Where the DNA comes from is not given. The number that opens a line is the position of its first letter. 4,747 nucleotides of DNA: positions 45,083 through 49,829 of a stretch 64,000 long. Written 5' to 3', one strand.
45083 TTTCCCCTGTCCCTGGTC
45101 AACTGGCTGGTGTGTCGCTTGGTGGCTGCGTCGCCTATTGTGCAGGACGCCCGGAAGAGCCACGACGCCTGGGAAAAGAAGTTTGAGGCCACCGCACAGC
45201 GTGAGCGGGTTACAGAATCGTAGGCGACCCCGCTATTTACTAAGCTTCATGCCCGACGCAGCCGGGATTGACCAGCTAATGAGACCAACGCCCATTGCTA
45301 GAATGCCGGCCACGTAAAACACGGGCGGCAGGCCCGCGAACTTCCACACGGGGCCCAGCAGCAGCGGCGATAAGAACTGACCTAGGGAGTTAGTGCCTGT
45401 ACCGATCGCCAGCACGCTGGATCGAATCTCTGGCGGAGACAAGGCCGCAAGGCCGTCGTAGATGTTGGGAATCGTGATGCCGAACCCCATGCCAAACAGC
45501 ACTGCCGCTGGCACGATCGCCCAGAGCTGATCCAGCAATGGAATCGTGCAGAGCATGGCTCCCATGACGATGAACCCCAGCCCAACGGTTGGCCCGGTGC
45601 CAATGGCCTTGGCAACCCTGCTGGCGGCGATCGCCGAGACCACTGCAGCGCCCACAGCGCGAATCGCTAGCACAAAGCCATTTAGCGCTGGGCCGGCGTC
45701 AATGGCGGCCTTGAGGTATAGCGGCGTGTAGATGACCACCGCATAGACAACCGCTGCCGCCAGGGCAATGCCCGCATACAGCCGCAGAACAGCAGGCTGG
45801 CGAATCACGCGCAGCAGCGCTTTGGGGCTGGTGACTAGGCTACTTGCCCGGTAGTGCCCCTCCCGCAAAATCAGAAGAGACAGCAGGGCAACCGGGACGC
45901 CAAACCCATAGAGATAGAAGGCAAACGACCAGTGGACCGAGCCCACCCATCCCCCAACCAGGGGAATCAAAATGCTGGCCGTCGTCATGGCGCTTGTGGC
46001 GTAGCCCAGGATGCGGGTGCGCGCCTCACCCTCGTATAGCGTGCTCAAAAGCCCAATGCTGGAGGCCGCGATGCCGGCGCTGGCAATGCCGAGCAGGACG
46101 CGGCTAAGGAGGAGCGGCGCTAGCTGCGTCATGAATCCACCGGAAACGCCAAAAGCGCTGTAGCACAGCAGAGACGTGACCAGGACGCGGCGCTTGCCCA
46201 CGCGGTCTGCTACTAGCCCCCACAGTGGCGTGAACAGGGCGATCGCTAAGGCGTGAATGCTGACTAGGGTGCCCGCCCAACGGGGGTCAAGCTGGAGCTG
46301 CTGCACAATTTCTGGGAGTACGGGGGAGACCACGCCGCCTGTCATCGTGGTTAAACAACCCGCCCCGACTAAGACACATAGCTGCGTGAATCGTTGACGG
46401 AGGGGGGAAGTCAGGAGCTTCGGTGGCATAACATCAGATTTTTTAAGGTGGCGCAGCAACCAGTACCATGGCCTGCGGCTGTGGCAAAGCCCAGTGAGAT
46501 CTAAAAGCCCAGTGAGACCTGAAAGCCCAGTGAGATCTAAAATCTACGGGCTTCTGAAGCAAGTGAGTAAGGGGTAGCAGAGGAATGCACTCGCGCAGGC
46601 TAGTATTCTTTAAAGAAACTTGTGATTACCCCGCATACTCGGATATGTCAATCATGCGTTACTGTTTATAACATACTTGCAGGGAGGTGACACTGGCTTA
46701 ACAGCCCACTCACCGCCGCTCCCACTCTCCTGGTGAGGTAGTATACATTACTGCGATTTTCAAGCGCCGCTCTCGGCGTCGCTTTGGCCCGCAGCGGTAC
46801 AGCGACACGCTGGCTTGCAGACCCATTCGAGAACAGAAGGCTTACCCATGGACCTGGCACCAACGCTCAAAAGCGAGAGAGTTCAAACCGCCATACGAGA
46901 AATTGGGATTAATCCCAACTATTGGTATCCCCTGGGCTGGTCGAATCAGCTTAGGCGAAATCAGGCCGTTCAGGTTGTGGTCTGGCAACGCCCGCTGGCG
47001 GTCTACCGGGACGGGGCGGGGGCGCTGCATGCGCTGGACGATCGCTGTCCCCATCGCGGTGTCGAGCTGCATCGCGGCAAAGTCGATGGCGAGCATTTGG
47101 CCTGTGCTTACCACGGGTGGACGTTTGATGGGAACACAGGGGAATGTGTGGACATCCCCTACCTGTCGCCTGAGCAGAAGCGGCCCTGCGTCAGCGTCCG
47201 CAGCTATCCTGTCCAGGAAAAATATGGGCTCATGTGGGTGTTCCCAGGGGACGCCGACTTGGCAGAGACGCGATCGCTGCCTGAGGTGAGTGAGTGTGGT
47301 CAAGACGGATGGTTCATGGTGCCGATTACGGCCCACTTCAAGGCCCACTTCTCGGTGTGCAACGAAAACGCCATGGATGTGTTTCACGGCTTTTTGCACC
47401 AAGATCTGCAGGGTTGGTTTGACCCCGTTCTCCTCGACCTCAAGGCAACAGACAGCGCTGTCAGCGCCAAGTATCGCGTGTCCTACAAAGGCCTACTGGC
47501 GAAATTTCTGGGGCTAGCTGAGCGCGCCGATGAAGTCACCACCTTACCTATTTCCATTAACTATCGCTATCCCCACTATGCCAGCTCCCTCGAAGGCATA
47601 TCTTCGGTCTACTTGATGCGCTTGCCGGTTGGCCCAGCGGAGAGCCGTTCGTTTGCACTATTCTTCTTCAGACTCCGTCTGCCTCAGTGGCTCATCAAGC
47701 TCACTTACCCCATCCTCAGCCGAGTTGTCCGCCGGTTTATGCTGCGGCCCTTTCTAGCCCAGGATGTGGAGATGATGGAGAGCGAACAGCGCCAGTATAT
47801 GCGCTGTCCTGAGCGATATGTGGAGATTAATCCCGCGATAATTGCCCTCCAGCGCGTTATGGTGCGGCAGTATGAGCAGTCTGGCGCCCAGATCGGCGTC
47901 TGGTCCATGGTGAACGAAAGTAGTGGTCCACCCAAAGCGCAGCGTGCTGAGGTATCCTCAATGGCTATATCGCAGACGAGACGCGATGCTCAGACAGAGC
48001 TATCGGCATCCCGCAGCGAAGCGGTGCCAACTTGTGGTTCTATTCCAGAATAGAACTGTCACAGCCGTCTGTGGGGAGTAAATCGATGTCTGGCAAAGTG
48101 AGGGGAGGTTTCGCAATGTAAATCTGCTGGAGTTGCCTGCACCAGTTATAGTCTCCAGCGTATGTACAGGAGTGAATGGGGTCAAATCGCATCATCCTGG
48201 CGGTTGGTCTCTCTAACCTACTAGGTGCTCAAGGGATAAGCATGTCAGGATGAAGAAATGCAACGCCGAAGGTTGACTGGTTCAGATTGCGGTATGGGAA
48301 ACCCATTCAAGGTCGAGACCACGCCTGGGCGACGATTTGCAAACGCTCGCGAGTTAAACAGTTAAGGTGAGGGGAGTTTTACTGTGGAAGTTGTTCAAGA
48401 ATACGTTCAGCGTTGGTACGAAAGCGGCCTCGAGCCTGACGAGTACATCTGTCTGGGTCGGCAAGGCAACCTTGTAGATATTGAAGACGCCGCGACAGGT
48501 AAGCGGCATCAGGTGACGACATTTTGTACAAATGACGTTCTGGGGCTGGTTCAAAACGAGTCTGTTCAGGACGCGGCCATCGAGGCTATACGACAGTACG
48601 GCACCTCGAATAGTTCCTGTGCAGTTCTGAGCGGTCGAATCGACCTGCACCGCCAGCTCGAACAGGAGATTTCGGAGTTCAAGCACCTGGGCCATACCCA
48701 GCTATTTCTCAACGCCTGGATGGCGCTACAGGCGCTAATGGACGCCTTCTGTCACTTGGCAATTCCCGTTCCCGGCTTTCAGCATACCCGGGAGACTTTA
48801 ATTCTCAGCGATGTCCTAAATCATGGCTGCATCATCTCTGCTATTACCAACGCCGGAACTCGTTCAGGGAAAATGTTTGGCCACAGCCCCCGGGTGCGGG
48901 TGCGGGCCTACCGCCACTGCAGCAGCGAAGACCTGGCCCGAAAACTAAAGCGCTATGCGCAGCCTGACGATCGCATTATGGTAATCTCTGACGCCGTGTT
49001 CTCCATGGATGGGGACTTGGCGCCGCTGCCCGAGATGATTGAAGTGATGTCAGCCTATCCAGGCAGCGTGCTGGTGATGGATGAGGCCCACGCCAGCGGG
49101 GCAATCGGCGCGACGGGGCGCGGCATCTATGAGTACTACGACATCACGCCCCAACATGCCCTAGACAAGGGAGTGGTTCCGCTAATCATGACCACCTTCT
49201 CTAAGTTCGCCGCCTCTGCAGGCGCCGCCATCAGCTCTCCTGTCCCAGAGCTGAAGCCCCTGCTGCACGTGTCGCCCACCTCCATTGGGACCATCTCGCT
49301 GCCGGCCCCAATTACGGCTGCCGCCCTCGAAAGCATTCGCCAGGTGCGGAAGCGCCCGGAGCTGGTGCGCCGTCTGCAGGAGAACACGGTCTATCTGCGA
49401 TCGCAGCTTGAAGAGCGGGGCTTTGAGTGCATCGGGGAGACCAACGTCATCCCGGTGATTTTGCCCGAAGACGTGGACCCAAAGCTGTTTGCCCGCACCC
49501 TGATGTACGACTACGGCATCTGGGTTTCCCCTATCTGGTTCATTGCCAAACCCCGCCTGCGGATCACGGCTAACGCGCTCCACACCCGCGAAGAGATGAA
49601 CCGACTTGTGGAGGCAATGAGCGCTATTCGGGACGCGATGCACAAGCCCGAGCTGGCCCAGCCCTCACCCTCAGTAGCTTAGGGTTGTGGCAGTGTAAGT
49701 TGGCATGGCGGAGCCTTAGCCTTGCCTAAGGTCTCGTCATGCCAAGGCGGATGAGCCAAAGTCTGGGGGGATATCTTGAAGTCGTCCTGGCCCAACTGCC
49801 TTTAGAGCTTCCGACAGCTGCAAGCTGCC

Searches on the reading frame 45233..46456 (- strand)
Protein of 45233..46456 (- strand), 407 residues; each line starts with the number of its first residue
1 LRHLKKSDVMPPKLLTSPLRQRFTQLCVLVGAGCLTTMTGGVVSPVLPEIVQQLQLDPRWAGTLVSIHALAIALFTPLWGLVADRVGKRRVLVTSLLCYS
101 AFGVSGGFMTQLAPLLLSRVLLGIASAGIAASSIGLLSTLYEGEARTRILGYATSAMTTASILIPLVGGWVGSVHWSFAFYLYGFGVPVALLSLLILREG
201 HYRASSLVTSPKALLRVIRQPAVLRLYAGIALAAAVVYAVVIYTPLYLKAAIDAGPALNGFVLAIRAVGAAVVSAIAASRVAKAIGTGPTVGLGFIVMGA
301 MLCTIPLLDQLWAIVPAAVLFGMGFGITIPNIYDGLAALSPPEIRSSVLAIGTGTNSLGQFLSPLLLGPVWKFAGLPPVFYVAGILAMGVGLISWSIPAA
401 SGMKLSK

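Call 29: search_protein_families(library=pfam, proteins=[window:45233-46456:-], max_evalue=0.0001)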
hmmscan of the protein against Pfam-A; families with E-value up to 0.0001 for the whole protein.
window:45233-46456:- (407 aa): 2 families
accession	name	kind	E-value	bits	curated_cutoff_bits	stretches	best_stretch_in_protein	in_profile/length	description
PF07690.21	MFS_1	-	2.8e-41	142.1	33.4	2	31-248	3-229/347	Major Facilitator Superfamily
PF12832.13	MFS_1_like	-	5.3e-11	42.6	25.2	1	42-381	17-372/373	MFS_1 like family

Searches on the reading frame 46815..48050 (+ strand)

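Call 29: search_protein_families(library=pfam, proteins=[window:46815-48050:+], max_evalue=0.0001)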
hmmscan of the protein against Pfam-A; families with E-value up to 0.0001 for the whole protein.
window:46815-48050:+ (412 aa): 3 families
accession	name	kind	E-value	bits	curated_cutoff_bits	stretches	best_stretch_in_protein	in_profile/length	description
PF00355.32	Rieske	-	4.9e-24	84.5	20.3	1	37-131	2-87/88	Rieske [2Fe-2S] domain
PF13806.12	Rieske_2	-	6.3e-07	29.7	27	1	37-142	2-103/104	Rieske-like [2Fe-2S] domain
PF19112.6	VanA_C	-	1.6e-05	25.6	23.5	1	175-352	1-185/193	Vanillate O-demethylase oxygenase C-terminal domain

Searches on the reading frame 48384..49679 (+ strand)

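Call 29: search_protein_families(library=pfam, proteins=[window:48384-49679:+], max_evalue=0.0001)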
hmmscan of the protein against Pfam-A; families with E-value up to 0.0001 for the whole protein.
window:48384-49679:+ (432 aa): 1 family
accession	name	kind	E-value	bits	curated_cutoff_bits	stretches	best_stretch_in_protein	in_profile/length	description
PF00155.27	Aminotran_1_2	-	7.7e-32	111.3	19.7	1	44-411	3-360/361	Aminotransferase class I and II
